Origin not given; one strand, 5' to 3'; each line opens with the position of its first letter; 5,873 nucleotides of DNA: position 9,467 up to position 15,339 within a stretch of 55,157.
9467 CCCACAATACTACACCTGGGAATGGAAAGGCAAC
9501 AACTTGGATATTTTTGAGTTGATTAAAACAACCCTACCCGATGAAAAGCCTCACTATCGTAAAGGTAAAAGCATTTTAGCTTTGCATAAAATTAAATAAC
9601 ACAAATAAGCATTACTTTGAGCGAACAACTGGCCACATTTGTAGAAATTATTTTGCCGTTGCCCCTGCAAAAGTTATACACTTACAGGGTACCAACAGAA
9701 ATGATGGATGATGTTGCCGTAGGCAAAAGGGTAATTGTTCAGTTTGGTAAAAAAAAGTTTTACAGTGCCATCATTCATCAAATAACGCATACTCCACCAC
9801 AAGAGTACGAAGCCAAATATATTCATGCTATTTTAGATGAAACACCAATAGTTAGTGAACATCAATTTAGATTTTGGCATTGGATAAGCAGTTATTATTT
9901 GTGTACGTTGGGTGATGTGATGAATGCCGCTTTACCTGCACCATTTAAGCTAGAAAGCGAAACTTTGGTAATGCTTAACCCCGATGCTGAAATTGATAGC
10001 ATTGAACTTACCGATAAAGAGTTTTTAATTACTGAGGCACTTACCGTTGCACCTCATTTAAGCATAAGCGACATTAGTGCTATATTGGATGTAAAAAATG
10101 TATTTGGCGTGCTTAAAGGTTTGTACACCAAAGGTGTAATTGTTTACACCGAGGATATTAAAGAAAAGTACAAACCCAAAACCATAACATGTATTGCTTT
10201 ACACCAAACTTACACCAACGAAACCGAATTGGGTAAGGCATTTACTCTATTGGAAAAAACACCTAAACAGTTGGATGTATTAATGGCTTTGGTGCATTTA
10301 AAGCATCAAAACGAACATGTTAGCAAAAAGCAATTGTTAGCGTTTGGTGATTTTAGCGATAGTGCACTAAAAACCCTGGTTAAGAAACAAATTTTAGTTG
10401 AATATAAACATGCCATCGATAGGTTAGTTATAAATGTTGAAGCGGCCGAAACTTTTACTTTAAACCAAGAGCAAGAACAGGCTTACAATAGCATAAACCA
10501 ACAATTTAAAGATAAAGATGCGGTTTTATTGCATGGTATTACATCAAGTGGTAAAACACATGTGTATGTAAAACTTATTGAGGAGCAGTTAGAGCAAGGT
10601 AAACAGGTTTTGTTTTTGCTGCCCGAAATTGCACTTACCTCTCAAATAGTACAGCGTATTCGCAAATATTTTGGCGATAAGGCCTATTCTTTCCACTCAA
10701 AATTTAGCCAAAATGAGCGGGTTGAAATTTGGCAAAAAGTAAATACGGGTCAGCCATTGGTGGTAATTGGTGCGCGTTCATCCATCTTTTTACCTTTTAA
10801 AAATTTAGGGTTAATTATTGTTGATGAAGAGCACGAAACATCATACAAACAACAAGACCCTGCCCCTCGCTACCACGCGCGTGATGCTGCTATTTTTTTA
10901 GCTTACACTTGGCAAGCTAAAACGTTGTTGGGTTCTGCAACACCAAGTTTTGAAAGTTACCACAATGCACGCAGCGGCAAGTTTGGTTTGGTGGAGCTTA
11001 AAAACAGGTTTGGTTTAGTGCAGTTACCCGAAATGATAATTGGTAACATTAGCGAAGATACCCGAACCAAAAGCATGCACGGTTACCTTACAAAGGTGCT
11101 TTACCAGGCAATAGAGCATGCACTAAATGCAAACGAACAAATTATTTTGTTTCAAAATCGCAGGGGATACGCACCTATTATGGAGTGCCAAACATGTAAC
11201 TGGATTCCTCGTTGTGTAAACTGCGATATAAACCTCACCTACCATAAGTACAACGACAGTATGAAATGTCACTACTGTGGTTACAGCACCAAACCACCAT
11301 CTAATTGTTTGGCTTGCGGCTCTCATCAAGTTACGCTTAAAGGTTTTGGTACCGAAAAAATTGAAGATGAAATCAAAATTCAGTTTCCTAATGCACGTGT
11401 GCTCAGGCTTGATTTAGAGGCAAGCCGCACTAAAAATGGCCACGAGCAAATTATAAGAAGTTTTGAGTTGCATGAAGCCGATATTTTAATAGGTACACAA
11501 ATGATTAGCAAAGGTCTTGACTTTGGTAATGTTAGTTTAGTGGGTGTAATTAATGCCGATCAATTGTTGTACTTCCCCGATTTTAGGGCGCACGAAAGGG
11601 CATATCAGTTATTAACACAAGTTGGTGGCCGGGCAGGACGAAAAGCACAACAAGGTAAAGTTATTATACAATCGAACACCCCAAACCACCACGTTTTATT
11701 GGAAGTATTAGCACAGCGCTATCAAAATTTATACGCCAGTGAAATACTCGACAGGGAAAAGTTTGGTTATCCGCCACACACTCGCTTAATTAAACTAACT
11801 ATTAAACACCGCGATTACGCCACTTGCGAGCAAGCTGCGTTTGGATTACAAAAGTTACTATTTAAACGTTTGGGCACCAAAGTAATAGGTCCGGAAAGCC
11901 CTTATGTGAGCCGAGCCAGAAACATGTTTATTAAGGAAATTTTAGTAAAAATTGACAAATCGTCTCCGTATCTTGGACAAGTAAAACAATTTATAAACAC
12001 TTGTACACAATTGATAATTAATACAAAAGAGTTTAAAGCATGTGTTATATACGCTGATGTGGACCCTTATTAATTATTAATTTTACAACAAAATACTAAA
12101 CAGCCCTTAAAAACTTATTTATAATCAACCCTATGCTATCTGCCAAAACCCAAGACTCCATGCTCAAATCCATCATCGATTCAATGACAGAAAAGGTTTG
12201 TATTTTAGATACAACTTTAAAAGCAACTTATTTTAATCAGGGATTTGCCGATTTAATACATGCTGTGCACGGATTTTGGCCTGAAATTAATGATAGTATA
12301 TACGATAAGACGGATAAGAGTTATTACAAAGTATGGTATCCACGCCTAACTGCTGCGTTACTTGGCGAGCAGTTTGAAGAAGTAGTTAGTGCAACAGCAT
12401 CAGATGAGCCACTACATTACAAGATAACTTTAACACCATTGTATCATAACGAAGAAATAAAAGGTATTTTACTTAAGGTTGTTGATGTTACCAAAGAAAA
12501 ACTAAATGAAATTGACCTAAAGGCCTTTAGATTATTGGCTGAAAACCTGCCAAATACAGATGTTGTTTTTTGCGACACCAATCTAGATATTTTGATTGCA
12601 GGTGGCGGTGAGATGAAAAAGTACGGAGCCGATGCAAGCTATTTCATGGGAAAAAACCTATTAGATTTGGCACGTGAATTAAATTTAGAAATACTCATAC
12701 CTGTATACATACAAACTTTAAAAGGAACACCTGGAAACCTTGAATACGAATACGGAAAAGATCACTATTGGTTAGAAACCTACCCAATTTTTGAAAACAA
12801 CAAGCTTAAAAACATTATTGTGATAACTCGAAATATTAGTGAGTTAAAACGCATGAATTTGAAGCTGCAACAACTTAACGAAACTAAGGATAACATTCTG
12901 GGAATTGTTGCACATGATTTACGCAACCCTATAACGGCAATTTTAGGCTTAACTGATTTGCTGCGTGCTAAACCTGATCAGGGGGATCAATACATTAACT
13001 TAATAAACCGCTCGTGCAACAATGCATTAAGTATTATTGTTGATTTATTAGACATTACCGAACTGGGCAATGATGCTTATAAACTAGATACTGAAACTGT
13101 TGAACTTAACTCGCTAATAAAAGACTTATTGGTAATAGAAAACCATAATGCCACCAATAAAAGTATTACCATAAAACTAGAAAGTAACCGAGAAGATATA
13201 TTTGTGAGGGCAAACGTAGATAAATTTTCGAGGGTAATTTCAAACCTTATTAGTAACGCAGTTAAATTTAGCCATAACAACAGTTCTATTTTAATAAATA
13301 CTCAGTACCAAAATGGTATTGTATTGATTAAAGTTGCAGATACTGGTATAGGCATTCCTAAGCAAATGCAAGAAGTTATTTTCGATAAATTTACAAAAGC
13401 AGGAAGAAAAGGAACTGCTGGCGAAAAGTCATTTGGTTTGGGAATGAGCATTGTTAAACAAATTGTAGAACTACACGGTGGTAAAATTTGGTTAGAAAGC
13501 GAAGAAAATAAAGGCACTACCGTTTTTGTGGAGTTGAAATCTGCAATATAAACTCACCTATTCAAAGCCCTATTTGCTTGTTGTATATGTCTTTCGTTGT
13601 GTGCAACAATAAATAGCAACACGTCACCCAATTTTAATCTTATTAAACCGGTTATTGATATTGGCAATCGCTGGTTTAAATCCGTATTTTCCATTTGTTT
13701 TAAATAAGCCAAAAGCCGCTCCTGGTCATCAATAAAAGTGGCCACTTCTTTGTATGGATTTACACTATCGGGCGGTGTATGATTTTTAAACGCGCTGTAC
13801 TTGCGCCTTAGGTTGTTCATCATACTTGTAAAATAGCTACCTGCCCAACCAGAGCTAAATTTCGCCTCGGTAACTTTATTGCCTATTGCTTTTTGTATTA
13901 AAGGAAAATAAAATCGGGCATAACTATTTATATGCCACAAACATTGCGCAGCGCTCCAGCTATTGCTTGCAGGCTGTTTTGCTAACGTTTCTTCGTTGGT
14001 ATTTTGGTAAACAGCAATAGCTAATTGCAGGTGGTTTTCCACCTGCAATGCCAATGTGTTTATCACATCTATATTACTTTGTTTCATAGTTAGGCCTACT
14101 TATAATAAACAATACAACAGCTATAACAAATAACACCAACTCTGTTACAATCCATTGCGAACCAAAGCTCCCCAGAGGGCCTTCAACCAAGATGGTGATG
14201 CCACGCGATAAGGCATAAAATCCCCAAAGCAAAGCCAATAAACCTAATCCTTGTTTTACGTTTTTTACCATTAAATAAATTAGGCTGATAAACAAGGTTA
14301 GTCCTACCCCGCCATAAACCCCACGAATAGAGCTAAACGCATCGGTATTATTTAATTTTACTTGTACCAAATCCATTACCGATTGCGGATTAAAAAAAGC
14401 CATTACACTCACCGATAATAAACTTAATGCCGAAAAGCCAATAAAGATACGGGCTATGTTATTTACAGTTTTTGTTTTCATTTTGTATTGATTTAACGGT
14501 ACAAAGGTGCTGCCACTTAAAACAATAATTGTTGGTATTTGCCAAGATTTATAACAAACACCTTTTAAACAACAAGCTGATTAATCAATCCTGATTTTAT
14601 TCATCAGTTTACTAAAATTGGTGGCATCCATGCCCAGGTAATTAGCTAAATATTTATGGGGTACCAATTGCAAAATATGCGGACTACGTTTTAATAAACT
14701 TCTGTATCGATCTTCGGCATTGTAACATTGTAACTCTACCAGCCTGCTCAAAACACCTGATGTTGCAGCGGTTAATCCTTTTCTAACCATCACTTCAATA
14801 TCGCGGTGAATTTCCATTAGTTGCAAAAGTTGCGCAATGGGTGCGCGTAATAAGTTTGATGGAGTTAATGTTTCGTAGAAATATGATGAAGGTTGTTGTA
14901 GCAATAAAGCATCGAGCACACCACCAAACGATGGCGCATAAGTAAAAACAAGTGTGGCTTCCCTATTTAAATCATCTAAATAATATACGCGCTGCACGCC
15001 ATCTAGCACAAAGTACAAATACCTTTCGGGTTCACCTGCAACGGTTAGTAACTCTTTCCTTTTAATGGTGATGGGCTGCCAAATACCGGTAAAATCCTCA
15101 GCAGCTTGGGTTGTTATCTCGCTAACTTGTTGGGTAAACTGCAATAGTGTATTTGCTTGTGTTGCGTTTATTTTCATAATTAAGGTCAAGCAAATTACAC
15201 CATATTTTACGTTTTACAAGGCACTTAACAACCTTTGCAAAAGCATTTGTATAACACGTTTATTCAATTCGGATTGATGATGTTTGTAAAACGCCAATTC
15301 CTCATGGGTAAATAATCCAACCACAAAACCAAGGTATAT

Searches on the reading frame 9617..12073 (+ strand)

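Call 57: search_protein_families(library=pfam, proteins=[window:9617-12073:+])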
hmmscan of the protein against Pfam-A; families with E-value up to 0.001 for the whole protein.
window:9617-12073:+ (818 aa): 6 families
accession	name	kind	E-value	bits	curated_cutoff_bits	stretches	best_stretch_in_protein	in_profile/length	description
PF17764.6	PriA_3primeBD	-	1.5e-29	102.1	22.7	1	10-107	1-96/96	3'DNA-binding domain (3'BD)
PF00270.35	DEAD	-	5.3e-21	75.5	26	1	285-448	3-164/167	DEAD/DEAH box helicase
PF04851.21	ResIII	-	4.6e-17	62.8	22.5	1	280-444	2-163/164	Type III restriction enzyme, res subunit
PF00271.37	Helicase_C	-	1.1e-11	45.4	23.5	1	600-676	45-109/110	Helicase conserved C-terminal domain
PF18319.7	Zn_ribbon_PriA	-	1.4e-10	41.3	26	1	533-558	1-26/27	PriA DNA helicase Cys-rich region (CRR) domain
PF18074.6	PriA_C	-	2.1e-07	32.1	26.9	1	720-817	1-95/95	Primosomal protein N C-terminal domain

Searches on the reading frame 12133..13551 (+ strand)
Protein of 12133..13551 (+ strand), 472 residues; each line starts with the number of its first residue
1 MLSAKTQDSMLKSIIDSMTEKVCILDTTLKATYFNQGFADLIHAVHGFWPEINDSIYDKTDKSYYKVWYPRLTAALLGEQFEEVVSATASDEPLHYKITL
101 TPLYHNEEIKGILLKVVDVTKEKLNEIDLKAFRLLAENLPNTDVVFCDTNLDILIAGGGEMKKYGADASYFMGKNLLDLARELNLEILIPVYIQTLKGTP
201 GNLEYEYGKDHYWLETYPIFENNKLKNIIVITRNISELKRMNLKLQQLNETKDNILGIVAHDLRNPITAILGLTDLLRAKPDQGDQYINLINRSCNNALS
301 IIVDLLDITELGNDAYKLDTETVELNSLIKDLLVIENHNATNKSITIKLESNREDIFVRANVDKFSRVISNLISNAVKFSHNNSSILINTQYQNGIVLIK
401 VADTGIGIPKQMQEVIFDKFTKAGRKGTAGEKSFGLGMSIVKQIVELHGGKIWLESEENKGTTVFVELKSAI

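Call 57: search_protein_families(library=pfam, proteins=[window:12133-13551:+])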
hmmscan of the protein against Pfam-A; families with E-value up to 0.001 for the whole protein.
window:12133-13551:+ (472 aa): 3 families
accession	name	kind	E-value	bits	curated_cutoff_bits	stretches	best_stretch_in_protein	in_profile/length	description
PF02518.31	HATPase_c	-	1.9e-27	96.3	26.4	1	362-470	3-109/111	Histidine kinase-, DNA gyrase B-, and HSP90-like ATPase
PF00512.31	HisKA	-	1.1e-13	51.5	26.9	1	252-311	2-63/66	His Kinase A (phospho-acceptor) domain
PF14501.12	HATPase_c_5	-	0.00028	21.2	22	1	365-460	6-94/102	GHKL domain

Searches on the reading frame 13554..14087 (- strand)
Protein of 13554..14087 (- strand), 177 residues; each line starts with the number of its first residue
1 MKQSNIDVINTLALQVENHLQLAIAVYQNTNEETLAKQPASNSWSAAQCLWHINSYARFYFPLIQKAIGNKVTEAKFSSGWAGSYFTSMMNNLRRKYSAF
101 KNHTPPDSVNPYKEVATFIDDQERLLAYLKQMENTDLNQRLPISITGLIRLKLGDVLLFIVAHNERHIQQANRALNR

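Call 61: search_protein_families(library=pfam, proteins=[window:13554-14087:-])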
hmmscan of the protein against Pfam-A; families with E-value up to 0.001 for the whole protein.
window:13554-14087:- (177 aa): 1 family
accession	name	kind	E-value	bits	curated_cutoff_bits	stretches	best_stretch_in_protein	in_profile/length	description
PF12867.12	DinB_2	-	8.8e-16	59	24.8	1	17-171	3-128/128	DinB superfamily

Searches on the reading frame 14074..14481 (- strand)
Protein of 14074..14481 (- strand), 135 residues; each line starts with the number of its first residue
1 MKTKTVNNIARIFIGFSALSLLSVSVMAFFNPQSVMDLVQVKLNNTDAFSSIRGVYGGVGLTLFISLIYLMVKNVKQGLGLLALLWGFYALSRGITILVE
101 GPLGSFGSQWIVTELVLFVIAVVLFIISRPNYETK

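Call 61: search_protein_families(library=pfam, proteins=[window:14074-14481:-])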
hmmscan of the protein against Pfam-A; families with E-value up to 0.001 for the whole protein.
window:14074-14481:- (135 aa): 1 family
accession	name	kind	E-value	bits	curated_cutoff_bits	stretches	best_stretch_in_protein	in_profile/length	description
PF14248.12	DUF4345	-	9.2e-23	80.9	26.5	1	9-124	1-118/119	Domain of unknown function (DUF4345)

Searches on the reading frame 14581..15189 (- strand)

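Call 61: search_protein_families(library=pfam, proteins=[window:14581-15189:-])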
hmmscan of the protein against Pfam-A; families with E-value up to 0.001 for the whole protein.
window:14581-15189:- (202 aa): 1 family
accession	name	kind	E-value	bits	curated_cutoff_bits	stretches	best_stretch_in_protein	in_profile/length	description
PF00027.35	cNMP_binding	-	1.6e-08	34.8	27.5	1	41-127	3-88/89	Cyclic nucleotide-binding domain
